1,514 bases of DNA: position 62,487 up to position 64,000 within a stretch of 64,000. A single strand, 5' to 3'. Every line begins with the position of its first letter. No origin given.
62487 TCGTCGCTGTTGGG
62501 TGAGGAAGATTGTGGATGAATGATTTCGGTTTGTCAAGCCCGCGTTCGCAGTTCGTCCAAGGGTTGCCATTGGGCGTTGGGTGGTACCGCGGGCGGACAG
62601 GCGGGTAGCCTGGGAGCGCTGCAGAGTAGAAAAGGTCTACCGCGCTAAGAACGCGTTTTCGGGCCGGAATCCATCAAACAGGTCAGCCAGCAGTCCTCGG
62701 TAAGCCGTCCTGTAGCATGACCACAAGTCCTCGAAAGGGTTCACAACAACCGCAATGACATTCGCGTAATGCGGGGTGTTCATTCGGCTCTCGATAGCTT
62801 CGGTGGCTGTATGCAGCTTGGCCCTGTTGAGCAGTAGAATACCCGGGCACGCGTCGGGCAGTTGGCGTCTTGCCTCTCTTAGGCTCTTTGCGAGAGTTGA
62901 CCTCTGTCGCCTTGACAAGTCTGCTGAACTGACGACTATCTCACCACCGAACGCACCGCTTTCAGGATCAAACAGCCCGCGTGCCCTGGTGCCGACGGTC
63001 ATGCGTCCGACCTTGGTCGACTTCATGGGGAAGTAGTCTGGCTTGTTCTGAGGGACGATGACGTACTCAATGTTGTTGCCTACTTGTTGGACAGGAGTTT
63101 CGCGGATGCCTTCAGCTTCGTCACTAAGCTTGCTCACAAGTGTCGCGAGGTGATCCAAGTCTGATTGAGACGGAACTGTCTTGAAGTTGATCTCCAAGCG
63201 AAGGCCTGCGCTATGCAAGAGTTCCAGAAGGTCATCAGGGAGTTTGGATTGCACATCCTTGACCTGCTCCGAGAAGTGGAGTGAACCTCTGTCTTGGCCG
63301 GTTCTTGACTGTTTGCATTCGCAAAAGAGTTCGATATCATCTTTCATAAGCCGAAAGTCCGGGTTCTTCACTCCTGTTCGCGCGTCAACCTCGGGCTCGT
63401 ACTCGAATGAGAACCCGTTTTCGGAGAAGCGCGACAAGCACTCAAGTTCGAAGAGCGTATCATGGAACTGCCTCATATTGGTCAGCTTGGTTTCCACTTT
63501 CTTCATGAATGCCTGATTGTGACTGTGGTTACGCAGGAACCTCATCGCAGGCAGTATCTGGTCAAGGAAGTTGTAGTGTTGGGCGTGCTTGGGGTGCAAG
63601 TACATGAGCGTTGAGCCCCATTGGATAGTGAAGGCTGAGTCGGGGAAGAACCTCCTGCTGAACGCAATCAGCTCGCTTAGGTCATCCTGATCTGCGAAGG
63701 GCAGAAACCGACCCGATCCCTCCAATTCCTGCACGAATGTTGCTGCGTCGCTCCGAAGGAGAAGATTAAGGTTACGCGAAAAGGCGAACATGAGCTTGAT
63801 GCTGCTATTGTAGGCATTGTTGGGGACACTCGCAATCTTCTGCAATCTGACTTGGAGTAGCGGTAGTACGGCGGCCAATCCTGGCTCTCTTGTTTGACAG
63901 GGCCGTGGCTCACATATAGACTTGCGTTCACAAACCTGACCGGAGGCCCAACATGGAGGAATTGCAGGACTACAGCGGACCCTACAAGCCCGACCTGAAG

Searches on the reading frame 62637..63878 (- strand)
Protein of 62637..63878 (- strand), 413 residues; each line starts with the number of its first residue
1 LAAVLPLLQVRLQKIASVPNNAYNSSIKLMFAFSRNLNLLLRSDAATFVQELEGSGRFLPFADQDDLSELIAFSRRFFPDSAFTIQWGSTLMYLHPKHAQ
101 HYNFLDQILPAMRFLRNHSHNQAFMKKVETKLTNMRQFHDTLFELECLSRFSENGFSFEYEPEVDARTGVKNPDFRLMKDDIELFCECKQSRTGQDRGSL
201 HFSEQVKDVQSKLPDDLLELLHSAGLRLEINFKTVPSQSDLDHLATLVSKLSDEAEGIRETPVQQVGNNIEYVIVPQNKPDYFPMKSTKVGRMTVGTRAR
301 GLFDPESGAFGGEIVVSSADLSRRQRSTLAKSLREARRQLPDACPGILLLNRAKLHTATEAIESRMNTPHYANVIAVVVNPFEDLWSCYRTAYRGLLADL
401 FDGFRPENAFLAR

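Call 3: search_protein_families(library=pfam, proteins=[window:62637-63878:-], max_evalue=1)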
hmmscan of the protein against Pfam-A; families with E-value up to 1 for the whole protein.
window:62637-63878:- (413 aa): 1 family
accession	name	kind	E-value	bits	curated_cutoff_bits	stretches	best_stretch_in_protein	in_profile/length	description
PF07197.17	DUF1409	-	0.15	12.3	29.2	1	206-225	20-39/48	Protein of unknown function (DUF1409)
